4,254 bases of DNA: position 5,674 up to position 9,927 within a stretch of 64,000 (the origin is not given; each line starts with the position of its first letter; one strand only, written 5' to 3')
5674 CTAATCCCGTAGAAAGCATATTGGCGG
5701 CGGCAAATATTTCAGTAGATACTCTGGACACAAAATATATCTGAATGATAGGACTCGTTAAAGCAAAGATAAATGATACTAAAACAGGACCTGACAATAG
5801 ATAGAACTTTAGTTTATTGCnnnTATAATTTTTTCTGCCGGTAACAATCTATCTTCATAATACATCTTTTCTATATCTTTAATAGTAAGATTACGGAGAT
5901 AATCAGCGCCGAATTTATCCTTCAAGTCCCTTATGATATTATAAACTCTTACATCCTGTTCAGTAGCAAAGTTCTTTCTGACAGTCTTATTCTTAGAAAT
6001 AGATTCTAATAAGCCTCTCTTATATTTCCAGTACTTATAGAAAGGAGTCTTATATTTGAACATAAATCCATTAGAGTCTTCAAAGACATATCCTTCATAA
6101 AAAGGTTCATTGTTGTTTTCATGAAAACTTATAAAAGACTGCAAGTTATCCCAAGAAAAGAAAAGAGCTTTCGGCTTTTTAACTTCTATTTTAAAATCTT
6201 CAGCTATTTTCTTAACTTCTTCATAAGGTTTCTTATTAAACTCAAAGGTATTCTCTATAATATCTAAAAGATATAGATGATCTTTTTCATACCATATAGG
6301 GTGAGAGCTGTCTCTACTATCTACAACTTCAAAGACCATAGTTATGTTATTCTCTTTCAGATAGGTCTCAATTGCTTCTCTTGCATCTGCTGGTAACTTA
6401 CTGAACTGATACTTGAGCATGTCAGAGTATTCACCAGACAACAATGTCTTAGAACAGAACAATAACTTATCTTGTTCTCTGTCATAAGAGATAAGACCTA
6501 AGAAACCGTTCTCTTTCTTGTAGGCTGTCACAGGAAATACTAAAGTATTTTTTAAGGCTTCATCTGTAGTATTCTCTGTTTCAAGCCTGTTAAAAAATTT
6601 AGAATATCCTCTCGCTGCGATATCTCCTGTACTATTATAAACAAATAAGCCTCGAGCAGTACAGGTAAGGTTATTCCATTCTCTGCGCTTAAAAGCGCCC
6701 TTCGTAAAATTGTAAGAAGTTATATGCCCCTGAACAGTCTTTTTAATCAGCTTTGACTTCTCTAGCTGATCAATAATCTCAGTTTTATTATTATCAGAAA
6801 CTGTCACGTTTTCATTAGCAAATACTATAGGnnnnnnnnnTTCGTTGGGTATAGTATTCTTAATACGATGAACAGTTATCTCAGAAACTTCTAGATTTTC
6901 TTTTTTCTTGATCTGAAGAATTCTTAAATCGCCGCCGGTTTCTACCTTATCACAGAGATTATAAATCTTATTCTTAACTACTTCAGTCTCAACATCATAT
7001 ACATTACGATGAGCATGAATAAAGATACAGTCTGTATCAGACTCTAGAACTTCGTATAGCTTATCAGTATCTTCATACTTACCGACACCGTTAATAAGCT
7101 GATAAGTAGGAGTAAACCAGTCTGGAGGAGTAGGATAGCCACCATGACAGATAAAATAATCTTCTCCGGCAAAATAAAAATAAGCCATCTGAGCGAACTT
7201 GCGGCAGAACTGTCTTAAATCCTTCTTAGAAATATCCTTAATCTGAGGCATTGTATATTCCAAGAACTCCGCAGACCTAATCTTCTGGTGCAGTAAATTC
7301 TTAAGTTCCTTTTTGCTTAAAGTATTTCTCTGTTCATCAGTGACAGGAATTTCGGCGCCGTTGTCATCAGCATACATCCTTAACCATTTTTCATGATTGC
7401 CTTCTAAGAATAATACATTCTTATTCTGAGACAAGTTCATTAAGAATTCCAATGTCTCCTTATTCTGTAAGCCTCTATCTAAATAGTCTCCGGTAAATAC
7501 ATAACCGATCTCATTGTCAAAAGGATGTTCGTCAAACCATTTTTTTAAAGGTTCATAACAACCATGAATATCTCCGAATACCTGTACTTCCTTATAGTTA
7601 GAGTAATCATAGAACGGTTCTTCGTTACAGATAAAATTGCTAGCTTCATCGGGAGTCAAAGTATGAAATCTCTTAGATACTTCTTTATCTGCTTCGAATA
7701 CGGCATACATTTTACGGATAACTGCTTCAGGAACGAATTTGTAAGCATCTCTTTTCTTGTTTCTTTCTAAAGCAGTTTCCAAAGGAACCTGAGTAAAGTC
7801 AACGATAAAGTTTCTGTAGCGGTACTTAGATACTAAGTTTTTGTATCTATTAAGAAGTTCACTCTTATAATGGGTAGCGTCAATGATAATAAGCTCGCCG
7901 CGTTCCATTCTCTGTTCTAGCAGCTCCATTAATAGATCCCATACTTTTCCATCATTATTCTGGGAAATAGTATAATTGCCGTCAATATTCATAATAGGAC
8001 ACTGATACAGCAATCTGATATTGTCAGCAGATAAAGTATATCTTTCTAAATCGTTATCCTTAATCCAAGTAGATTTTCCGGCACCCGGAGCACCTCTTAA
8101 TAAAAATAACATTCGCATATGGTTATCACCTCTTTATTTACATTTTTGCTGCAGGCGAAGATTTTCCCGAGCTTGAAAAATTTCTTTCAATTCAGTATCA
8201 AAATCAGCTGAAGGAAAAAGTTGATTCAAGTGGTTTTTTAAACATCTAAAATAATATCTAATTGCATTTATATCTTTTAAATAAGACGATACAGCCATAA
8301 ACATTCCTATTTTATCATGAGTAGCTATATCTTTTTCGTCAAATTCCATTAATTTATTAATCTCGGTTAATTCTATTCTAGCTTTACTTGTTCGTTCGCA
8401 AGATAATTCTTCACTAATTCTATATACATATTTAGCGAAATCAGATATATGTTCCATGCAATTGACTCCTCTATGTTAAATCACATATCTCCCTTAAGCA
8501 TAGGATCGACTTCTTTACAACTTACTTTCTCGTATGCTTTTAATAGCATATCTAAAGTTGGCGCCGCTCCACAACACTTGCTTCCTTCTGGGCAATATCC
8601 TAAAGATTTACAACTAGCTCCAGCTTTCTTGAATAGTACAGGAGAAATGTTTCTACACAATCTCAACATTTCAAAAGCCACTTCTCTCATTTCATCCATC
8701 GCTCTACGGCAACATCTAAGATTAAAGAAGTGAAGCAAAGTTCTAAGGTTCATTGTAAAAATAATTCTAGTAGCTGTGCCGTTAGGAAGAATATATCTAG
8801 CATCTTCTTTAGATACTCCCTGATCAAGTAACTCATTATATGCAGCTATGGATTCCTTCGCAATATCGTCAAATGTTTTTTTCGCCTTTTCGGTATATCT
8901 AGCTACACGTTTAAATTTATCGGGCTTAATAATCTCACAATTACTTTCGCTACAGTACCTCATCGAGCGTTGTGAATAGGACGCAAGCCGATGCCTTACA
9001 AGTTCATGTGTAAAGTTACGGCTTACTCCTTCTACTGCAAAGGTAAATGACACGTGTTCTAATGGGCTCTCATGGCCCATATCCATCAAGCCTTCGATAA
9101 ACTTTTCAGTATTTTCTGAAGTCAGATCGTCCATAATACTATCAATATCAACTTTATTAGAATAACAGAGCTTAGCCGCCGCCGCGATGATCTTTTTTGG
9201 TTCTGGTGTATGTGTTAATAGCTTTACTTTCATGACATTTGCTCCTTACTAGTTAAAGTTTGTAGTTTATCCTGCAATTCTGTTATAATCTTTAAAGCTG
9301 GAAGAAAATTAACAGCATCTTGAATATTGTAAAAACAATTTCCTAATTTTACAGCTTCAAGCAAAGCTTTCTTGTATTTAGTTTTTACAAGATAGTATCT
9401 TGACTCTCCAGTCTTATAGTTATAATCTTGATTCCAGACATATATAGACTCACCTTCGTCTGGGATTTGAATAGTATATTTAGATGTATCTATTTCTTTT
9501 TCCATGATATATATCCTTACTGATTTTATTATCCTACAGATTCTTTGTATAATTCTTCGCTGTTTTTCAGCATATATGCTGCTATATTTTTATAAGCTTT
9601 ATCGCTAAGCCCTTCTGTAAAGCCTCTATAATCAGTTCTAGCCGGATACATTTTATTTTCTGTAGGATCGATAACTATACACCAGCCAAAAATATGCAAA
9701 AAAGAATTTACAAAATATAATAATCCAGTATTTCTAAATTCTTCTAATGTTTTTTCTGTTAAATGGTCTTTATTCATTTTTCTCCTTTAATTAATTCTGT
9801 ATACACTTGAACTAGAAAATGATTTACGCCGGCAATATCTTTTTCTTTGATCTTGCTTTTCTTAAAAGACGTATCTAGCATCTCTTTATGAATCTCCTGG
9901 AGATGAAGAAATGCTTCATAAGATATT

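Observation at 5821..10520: Pnkp-like kinase-phosphatase-ligase plus a pol-beta-type nucleotidyltransferase: candidate RNA repair module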

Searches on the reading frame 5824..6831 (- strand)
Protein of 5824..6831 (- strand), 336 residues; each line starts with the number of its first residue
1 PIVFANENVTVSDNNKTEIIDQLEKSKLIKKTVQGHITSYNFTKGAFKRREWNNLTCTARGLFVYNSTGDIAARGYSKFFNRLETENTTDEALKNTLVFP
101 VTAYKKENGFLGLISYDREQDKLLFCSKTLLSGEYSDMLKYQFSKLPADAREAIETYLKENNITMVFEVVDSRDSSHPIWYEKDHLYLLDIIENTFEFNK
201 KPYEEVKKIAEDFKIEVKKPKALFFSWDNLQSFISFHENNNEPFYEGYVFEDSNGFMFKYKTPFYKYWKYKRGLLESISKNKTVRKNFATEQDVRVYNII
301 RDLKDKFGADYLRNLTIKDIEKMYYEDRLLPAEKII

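Call 19: search_solved_structures(query=window:5824-6831:-, max_evalue=10, show_alignments=0)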
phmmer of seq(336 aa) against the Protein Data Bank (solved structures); distinct sequences matched with E-value up to 10: 5.
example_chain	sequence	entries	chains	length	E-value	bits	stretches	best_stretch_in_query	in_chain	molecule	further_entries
6n0v_A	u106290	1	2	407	5.1e-12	48.8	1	37-235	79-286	tRNA ligase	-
6n67_A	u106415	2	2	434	6.3e-12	48.5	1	37-235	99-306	tRNA ligase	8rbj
9r3w_A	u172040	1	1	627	1.5e-11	47.2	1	37-235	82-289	tRNA ligase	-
6n0t_A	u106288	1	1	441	4.4e-11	45.7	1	37-235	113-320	tRNA ligase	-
9qw7_A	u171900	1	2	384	2.1e-10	43.5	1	33-283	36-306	tRNA ligase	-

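Call 50: predict_structure(alignment_id=A5)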
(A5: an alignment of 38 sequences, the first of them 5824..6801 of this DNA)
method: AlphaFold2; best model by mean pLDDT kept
length: 326 residues; sequences in the alignment: 38
mean_pLDDT: 93.0   pTM: 0.89
mean pLDDT of the five models: 93.0, 92.5, 92.4, 92.2, 92.0
residues with pLDDT >= 90: 262; 70-90: 59; 50-70: 4; < 50: 1
segments of 3 or more residues with pLDDT < 50: none
pLDDT, mean of each block of 10 residues (from residue 1): 73 93 93 91 89 95 95 95 98 93 97 94 95 98 98 97 84 95 95 98 97 98 93 89 97 92 93 87 94 96 92 88 81
secondary structure, 60 per line:
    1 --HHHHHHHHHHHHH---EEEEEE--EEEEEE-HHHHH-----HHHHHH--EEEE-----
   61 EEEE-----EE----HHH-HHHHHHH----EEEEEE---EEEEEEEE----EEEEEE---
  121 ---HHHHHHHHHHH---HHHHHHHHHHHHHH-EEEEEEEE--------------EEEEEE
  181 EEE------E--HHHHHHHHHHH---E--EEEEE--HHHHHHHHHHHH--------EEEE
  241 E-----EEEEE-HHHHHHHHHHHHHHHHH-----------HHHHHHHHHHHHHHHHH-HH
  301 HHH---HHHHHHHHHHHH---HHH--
elements in order: H3-15 E19-24 E27-32 H34-38 H44-49 E52-55 E61-64 H80-86 E91-96 E100-107 E112-117 H124-134 H138-151 E153-160 E175-183 H193-203 E210-214 H217-228 E237-241 E247-251 H253-269 H281-297 H299-303 H307-318

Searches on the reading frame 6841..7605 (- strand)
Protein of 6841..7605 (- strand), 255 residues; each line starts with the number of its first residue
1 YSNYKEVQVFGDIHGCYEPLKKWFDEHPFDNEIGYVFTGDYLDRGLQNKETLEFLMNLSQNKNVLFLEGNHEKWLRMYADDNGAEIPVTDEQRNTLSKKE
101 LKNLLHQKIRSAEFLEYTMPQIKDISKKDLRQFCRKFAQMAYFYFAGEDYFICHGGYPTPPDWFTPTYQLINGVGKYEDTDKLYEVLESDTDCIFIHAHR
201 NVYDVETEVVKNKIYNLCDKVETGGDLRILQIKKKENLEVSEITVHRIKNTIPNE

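Call 58: search_solved_structures(query=window:6841-7605:-, max_evalue=0.001, show_alignments=0)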
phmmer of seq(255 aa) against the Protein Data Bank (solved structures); distinct sequences matched with E-value up to 0.001: 84 (the best 60 are shown).
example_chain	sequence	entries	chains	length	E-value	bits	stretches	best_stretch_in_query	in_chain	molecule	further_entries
1s70_A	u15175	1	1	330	1.1e-09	41.3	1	7-72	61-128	Serine/threonine protein phosphatase PP1-beta (or delta) catalytic subunit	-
7n6g_4D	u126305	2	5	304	1.2e-09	41.2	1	7-72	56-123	FAP15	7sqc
1u32_A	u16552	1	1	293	2.6e-09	40.1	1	7-72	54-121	Serine/threonine protein phosphatase PP1-gamma catalytic subunit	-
4v0v_A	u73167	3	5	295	2.7e-09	40.1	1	7-72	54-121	SERINE/THREONINE-PROTEIN PHOSPHATASE PP1-GAMMA CATALYTIC SUBUNIT | PROTEIN PHOSPHATASE PP1-GAMMA CATALYTIC SUBUNIT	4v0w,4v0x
7txh_C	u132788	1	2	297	2.9e-09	40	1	7-72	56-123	Serine/threonine-protein phosphatase PP1-alpha catalytic subunit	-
5inb_A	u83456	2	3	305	3e-09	39.9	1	7-72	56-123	Serine/threonine-protein phosphatase PP1-gamma catalytic subunit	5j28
3e7a_A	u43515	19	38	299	3e-09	39.9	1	7-72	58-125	Serine/threonine-protein phosphatase PP1-alpha catalytic subunit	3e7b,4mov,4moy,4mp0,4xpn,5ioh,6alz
7t0y_A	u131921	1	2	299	3e-09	39.9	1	7-72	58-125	Serine/threonine-protein phosphatase PP1-alpha catalytic subunit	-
3n5u_A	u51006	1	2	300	3e-09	39.9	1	7-72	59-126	Serine/threonine-protein phosphatase PP1-alpha catalytic subunit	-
6obn_A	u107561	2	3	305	3.2e-09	39.9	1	7-72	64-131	Serine/threonine-protein phosphatase PP1-alpha catalytic subunit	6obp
3v4y_A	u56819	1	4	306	3.2e-09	39.8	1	7-72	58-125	Serine/threonine-protein phosphatase PP1-alpha catalytic subunit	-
6obr_A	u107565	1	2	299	3.3e-09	39.8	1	7-72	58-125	Serine/threonine-protein phosphatase PP1-alpha catalytic subunit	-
6obs_A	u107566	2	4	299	3.3e-09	39.8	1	7-72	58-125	Serine/threonine-protein phosphatase PP1-alpha catalytic subunit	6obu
4v0u_D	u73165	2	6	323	3.5e-09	39.7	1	7-72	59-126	SERINE/THREONINE-PROTEIN PHOSPHATASE PP1-GAMMA CATALYTIC SUBUNIT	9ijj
1it6_A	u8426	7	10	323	3.5e-09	39.7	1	7-72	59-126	SERINE/THREONINE PROTEIN PHOSPHATASE 1 GAMMA (PP1-GAMMA) CATALYTIC SUBUNIT | SERINE/THREONINE PROTEIN PHOSPHATASE PP1-GAMMA CATALYTIC SUBUNIT | SERINE/THREONINE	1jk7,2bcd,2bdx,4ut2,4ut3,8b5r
1g5b_A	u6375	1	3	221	9.3e-08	35.1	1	2-73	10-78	SERINE/THREONINE PROTEIN PHOSPHATASE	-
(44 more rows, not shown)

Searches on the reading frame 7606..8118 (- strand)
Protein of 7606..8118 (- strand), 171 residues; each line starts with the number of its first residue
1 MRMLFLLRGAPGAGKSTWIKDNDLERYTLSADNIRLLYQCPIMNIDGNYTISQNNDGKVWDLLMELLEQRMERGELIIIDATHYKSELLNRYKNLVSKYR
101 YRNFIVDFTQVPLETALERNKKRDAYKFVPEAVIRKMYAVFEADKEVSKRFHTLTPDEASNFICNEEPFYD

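Call 18: search_solved_structures(query=window:7606-8118:-, max_evalue=1, show_alignments=3)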
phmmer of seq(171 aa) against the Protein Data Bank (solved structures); distinct sequences matched with E-value up to 1: 13.
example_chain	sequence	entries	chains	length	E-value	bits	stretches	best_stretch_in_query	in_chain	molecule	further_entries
3adb_A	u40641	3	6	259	3.1e-06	30.2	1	2-143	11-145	L-seryl-tRNA(Sec) kinase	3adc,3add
4gp7_A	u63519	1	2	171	3.8e-06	30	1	4-137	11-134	Metallophosphoesterase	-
4jst_A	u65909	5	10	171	3.8e-06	29.9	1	4-137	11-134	Metallophosphoesterase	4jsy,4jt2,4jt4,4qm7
3a4l_A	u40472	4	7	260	4.4e-06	29.7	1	3-143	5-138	L-seryl-tRNA(Sec) kinase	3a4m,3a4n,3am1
4gp6_A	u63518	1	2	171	6.1e-06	29.3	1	4-137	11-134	Metallophosphoesterase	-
4mde_A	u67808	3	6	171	2.1e-05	27.5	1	4-137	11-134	Metallophosphoesterase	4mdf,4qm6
1ly1_A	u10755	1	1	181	0.0007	22.6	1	1-140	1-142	polynucleotide kinase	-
1ltq_A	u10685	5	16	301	0.0018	21.2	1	1-139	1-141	POLYNUCLEOTIDE KINASE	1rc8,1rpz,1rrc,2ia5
5o6k_A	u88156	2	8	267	0.012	18.5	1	61-100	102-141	Polyphosphate:AMP phosphotransferase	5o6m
4xrp_A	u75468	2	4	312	0.026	17.5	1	4-146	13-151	Pnkp1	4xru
5lc9_A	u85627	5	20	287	0.072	16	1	61-100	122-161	Polyphosphate:AMP phosphotransferase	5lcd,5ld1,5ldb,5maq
1qd0_A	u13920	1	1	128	0.43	13.5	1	12-47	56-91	VHH-R2 ANTI-RR6 ANTIBODY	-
9spj_ZJ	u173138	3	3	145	0.72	12.8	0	63-127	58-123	40S ribosomal protein S18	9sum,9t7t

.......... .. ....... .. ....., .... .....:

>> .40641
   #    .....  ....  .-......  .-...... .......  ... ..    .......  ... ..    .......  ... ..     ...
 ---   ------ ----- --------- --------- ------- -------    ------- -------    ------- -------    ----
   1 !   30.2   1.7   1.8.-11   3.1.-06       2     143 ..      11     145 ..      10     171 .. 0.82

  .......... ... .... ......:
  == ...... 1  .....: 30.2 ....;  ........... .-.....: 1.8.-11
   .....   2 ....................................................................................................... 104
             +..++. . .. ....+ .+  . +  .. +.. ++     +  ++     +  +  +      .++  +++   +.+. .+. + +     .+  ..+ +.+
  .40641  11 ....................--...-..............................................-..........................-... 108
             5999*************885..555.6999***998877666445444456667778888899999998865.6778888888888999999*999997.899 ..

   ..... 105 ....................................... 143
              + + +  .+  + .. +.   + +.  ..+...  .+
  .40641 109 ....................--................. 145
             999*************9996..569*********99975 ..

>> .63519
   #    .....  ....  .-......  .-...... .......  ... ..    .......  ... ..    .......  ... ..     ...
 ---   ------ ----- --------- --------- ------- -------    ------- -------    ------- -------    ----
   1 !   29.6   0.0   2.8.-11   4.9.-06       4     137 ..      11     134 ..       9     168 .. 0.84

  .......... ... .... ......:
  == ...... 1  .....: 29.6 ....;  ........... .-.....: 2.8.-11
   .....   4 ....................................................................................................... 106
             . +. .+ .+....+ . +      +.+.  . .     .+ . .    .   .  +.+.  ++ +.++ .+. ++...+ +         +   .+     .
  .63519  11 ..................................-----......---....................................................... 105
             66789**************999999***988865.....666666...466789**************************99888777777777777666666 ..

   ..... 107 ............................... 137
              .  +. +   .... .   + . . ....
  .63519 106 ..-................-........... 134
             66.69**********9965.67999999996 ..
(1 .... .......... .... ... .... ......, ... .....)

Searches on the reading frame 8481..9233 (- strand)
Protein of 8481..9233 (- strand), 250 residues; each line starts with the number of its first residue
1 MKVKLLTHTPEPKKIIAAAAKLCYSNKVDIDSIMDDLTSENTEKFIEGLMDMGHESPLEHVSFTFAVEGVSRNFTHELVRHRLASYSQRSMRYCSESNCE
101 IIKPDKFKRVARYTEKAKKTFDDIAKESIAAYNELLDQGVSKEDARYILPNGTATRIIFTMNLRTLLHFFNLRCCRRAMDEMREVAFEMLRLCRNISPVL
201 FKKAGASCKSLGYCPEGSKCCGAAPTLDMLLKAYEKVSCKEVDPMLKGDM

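Call 3: search_protein_families(library=pfam, proteins=[window:8481-9233:-], max_evalue=0.01)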
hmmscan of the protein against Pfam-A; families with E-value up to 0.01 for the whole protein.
window:8481-9233:- (250 aa): 1 family
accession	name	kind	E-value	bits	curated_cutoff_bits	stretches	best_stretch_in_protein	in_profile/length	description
PF02511.20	Thy1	-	4.1e-69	232.6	24.8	1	4-199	1-191/191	Thymidylate synthase complementing protein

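Call 4: search_protein_families(library=phrogs, proteins=[window:8481-9233:-], max_evalue=0.001)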
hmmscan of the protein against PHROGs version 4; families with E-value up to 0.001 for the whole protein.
window:8481-9233:- (250 aa): 5 families
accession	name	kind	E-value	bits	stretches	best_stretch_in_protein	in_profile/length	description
phrog_85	-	DNA, RNA and nucleotide metabolism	7.1e-64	217.7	1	1-236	371-638/866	thymidylate synthase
phrog_35637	-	DNA, RNA and nucleotide metabolism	3.9e-20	73.2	1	45-214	119-285/366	thymidylate synthase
phrog_22708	-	DNA, RNA and nucleotide metabolism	2.2e-19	70.8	1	1-107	29-137/242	thymidylate synthase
phrog_10644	-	DNA, RNA and nucleotide metabolism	7.9e-12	46.6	1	71-190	8-140/160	thymidylate synthase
phrog_28804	-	DNA, RNA and nucleotide metabolism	2.1e-05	25.8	0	122-186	4-67/91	thymidylate synthase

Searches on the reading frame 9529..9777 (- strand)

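Call 3: search_protein_families(library=pfam, proteins=[window:9529-9777:-], max_evalue=0.01)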
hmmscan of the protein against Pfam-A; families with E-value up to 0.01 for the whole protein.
window:9529-9777:- (82 aa): 0 families

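Call 4: search_protein_families(library=phrogs, proteins=[window:9529-9777:-], max_evalue=0.001)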
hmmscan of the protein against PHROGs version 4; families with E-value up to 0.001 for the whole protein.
window:9529-9777:- (82 aa): 1 family
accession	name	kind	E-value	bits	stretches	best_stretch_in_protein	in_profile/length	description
phrog_16397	-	unknown function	9.6e-28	97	1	2-80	7-88/90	-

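Call 21: search_protein_families(library=ncbifam, proteins=[window:9529-9777:-], max_evalue=0.01)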
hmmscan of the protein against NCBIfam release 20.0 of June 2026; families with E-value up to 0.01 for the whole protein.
window:9529-9777:- (82 aa): 0 families
